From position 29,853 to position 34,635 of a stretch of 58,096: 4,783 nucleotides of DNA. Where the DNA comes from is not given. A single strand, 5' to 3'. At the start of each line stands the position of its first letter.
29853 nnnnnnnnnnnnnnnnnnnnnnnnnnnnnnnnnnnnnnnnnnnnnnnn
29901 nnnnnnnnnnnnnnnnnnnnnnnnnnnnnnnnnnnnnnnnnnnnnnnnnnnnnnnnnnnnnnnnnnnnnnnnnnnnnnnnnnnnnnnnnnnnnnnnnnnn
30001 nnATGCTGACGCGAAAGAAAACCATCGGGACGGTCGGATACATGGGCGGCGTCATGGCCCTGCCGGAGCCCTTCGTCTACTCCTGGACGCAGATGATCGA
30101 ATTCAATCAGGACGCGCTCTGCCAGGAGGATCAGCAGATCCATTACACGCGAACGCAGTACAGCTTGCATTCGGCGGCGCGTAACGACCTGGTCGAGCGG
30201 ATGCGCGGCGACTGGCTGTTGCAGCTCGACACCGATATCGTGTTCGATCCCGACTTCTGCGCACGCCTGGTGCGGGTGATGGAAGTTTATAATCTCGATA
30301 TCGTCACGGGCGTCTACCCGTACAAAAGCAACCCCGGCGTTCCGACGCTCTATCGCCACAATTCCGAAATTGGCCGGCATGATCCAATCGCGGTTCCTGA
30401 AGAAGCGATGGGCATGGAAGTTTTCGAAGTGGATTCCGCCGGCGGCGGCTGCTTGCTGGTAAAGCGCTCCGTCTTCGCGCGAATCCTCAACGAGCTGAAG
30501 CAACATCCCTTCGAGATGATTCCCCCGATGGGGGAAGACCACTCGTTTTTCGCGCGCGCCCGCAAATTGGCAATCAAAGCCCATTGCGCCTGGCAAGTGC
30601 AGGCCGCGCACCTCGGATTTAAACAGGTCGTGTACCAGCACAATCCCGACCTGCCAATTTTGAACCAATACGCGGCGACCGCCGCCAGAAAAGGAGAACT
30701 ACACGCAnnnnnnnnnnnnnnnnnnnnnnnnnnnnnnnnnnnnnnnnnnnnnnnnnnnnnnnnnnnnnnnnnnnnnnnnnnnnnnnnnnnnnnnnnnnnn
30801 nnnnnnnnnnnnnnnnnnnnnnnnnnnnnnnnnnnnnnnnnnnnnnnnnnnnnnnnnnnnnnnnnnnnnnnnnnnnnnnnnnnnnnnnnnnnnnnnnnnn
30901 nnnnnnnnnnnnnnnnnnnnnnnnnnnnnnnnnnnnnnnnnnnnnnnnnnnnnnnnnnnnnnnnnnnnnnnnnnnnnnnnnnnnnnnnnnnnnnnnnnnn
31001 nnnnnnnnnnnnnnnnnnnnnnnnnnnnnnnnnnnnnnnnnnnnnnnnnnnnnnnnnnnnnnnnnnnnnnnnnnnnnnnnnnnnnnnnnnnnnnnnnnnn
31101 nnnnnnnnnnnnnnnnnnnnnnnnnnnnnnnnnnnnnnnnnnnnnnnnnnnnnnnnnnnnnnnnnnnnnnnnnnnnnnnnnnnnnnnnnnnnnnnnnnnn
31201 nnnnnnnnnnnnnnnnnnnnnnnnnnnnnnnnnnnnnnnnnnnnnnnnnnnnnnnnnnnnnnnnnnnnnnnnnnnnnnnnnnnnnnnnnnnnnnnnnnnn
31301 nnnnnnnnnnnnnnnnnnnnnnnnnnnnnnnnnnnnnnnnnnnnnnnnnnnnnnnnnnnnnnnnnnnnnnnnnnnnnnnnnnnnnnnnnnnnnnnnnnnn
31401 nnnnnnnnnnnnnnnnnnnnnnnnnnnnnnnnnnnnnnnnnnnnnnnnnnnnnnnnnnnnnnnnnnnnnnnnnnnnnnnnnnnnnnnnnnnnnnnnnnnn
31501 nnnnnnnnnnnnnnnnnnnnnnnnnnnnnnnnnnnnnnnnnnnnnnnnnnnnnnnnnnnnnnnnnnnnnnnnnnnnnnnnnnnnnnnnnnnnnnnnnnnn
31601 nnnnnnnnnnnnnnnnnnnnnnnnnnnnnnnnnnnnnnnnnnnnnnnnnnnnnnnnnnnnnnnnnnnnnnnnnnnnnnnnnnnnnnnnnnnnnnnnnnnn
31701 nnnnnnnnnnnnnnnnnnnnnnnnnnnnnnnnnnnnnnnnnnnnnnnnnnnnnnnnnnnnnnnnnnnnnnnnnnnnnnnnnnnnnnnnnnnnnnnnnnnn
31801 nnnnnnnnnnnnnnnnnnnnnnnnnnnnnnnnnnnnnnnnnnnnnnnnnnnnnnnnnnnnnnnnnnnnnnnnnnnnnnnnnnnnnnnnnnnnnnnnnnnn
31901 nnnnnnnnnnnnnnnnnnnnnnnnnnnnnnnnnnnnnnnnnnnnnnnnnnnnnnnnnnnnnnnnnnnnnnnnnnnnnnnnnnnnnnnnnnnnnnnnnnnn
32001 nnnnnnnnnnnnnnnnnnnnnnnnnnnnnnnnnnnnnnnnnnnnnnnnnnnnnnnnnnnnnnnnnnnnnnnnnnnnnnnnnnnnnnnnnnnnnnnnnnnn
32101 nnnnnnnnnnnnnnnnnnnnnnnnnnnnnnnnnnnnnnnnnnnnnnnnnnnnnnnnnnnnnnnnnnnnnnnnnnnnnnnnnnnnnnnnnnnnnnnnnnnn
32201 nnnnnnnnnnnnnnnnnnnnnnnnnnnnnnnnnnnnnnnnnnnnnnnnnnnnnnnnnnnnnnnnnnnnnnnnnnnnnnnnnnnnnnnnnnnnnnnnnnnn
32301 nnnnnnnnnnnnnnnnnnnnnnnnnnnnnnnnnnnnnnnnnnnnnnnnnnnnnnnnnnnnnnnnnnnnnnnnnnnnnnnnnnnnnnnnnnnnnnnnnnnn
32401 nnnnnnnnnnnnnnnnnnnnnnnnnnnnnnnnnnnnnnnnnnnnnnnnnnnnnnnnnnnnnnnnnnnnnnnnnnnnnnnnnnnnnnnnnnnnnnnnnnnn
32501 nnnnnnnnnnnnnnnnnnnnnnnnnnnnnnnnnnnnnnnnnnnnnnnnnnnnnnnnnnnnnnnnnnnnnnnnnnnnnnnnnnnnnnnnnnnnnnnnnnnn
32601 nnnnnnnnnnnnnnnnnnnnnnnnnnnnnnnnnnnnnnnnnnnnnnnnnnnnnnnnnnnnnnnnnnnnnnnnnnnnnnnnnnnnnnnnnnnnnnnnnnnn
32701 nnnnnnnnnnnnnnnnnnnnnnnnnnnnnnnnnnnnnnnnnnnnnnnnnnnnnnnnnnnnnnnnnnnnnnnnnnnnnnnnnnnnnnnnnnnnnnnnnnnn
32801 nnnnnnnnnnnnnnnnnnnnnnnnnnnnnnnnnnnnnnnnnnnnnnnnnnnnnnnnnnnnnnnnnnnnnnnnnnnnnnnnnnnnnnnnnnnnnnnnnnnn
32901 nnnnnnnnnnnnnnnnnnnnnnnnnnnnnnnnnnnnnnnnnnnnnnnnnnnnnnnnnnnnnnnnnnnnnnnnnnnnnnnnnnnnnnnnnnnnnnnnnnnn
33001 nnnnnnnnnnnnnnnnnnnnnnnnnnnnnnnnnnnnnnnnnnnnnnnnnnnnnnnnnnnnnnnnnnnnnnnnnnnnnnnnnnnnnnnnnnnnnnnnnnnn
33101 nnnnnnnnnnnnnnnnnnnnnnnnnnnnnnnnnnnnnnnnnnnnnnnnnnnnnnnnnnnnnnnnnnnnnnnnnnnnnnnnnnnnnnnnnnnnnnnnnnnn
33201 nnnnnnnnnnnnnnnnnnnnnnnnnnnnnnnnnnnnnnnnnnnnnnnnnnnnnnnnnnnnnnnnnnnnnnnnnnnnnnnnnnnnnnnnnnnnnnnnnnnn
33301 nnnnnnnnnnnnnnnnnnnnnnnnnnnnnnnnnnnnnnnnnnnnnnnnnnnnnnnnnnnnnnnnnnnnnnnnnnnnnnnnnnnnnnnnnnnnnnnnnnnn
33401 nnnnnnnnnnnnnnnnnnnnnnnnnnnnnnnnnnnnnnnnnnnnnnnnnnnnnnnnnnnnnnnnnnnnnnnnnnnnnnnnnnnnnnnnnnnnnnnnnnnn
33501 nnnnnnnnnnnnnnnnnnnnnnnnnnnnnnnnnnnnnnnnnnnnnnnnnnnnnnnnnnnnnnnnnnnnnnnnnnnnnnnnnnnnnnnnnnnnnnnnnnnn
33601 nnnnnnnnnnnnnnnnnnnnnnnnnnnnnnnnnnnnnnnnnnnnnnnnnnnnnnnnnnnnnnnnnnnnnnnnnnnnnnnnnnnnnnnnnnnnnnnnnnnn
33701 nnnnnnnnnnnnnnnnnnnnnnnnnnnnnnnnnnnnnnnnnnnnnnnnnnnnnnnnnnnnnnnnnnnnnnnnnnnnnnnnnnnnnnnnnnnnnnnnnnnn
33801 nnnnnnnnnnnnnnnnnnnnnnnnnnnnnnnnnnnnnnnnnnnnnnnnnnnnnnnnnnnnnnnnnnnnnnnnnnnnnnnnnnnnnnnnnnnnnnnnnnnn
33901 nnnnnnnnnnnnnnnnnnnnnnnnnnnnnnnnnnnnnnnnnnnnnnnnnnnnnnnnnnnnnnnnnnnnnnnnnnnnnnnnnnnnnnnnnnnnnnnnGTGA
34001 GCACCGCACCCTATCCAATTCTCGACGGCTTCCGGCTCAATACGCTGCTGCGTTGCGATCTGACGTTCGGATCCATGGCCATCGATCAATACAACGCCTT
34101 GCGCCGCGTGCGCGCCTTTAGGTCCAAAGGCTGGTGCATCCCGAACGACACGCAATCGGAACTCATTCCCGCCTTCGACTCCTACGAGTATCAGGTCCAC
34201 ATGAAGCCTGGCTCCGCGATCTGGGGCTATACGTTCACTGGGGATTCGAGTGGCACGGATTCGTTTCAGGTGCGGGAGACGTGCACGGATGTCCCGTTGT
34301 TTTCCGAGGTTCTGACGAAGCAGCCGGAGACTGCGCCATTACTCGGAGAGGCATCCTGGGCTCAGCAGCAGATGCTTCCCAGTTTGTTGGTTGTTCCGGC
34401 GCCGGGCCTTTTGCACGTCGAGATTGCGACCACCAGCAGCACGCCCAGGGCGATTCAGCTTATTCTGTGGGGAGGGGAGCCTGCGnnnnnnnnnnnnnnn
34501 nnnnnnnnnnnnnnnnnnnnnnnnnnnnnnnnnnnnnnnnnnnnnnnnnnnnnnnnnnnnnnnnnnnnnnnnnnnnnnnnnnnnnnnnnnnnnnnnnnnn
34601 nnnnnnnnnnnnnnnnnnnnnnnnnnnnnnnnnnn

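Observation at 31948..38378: Candidate capsid module built from several beta-rich proteins, with an FtsK/HerA ATPase elsewhere and no tailed-phage hallmark genes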

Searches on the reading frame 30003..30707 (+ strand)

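Call 5: search_protein_families(library=pfam, proteins=[window:30003-30707:+], max_evalue=0.1)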
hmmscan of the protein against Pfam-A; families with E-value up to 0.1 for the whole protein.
window:30003-30707:+ (235 aa): 4 families
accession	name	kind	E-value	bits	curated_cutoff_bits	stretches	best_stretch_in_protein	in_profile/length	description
PF00535.33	Glycos_transf_2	-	1.8e-11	44.7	23.3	1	37-160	46-166/168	Glycosyl transferase family 2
PF13641.12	Glyco_tranf_2_3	-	0.0021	18.5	27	1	43-199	57-207/230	Glycosyltransferase like family 2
PF13506.12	Glyco_transf_21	-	0.0024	17.8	21.7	1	64-160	26-116/174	Glycosyl transferase family 21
PF03452.20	Anp1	-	0.053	13.4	28.8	0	138-158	233-253/263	Anp1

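Call 6: search_protein_families(library=phrogs, proteins=[window:30003-30707:+], max_evalue=0.1)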
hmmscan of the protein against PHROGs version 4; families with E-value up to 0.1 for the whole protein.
window:30003-30707:+ (235 aa): 4 families
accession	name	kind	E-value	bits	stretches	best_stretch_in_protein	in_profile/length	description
phrog_1574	-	unknown function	3.9e-11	44.2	1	41-209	41-234/240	-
phrog_34859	-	moron, auxiliary metabolic gene and host takeover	1.6e-05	25.7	1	64-204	64-213/247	glycosyltransferase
phrog_14775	-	moron, auxiliary metabolic gene and host takeover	0.0021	18.7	1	48-122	42-115/203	glycosyltransferase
phrog_37334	-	unknown function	0.042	14.7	1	38-94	44-100/213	-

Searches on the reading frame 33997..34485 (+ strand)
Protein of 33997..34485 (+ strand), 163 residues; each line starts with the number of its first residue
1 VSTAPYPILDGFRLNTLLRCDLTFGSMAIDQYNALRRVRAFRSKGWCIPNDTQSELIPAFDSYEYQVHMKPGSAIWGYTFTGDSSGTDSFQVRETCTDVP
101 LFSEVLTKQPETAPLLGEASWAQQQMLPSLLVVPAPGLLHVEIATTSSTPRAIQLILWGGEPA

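Call 5: search_protein_families(library=pfam, proteins=[window:33997-34485:+], max_evalue=0.1)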
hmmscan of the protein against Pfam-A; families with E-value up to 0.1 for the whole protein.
window:33997-34485:+ (163 aa): 0 families

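Call 6: search_protein_families(library=phrogs, proteins=[window:33997-34485:+], max_evalue=0.1)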
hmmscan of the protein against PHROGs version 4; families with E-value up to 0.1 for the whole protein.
window:33997-34485:+ (163 aa): 0 families

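Call 93: search_solved_structures(query=A5, max_evalue=10)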
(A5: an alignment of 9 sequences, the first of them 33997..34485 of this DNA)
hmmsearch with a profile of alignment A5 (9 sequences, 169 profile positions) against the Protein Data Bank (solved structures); distinct sequences matched with E-value up to 10: 0.
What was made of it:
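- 33997..34488 (+): 163-aa conserved protein of the module. Fold and role are untested. No Pfam, PHROG or PDB hit (calls 5, 6, 93).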
